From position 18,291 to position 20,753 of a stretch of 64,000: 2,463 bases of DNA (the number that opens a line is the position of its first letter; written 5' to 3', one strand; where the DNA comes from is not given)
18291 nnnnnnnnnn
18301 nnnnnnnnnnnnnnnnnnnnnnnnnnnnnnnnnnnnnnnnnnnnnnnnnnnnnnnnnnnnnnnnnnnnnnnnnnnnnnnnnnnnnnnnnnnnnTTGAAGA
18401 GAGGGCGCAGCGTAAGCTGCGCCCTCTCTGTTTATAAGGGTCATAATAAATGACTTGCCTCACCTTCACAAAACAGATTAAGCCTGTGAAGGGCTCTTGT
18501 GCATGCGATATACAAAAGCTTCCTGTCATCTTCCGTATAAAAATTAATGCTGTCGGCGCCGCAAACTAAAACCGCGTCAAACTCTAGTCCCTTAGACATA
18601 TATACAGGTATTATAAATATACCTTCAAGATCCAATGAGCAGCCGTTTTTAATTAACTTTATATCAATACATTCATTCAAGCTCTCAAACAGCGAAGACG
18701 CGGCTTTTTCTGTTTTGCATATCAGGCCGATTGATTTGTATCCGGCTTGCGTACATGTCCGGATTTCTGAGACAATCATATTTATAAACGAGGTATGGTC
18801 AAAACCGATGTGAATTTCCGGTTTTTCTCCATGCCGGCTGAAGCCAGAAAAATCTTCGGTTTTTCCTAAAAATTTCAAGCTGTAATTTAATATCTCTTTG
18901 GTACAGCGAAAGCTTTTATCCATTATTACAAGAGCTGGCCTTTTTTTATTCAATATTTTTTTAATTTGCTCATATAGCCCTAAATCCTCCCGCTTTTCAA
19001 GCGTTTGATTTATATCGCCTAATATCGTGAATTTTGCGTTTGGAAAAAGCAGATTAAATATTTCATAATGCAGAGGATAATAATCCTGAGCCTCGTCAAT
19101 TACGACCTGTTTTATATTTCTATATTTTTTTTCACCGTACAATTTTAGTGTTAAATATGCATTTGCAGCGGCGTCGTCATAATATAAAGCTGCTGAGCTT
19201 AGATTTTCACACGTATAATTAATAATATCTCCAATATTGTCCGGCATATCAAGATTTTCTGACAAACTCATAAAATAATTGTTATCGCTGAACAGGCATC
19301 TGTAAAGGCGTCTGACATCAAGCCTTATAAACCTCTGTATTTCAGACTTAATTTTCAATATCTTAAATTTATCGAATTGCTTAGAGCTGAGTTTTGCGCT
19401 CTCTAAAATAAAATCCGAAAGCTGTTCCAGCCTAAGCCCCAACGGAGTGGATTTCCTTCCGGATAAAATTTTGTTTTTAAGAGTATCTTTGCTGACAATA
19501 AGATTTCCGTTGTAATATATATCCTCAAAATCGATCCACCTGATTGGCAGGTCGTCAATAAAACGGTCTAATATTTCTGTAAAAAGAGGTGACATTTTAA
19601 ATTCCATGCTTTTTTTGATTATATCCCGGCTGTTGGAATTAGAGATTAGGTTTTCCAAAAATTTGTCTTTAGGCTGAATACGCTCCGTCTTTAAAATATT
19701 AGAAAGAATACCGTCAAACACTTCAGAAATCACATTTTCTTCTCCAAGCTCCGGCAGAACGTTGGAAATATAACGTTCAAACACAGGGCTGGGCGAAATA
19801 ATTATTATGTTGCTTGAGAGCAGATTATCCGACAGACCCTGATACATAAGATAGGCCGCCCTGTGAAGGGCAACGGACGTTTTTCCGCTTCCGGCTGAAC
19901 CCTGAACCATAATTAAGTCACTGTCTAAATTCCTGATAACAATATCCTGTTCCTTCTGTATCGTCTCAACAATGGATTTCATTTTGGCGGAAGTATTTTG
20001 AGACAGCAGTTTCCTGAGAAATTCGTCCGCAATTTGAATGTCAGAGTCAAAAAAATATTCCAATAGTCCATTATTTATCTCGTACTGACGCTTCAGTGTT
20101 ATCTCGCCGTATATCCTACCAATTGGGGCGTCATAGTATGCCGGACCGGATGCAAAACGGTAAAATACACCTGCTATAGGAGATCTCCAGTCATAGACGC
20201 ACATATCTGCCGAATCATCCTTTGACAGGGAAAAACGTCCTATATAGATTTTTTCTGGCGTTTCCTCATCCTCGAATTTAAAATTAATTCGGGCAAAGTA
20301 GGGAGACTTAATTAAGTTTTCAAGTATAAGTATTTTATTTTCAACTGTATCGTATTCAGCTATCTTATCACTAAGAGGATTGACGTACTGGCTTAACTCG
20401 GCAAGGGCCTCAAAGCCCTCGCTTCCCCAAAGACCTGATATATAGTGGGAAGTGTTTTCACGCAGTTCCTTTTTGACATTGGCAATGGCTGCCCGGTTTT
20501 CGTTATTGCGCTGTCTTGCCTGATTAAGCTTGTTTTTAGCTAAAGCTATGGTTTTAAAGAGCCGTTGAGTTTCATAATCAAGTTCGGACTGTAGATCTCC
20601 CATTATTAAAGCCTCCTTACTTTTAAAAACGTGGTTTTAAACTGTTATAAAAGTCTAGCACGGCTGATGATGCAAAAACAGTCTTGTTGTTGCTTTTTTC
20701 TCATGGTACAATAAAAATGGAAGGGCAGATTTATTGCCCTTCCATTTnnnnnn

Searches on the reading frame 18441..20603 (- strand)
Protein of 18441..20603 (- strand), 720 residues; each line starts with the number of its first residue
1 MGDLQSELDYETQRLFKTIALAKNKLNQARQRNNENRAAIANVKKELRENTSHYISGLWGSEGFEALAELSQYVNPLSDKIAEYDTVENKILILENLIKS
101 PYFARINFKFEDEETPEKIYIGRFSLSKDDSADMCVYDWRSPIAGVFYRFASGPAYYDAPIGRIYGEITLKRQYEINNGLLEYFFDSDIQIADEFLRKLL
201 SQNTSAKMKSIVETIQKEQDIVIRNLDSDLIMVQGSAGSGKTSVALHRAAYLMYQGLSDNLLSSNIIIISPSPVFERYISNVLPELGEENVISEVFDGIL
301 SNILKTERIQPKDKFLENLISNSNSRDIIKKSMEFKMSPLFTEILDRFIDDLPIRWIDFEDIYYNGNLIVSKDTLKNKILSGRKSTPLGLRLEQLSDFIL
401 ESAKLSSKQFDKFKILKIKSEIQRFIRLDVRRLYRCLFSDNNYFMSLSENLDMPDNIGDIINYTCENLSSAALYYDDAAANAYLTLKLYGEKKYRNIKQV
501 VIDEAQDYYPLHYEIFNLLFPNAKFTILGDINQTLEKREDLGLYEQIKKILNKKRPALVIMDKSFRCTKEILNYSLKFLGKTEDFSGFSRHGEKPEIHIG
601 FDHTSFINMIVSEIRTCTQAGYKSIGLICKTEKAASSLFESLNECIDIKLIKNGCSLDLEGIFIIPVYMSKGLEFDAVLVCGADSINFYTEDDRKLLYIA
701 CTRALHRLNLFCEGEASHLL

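Call 6: search_protein_families(library=pfam, proteins=[window:18441-20603:-])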
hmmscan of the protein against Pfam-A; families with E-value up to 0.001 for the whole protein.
window:18441-20603:- (720 aa): 8 families
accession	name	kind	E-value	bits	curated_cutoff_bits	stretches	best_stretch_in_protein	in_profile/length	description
PF13245.12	AAA_19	-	1.9e-11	44.7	25.1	1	490-535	84-130/134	AAA domain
PF00580.27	UvrD-helicase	-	1.6e-10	41.5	23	1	217-534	3-251/271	UvrD/REP helicase N-terminal domain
PF13361.12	UvrD_C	-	2.5e-10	40.7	25.6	1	658-709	283-344/350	UvrD-like helicase C-terminal domain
PF13538.12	UvrD_C_2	-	1.8e-09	37.8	27.4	1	662-710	2-51/52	UvrD-like helicase C-terminal domain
PF02562.22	PhoH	-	8.4e-06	25.9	27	0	214-258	4-49/205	PhoH-like protein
PF09848.15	SLFN-g3_helicase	-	0.00015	21.6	24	0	230-265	3-40/354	Schlafen group 3, DNA/RNA helicase domain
PF01443.25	Viral_helicase1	-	0.00025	21.4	21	0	631-711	164-227/228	Viral superfamily 1 RNA helicase core domain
PF00270.35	DEAD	-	0.00066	19.9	26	0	219-288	4-70/167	DEAD/DEAH box helicase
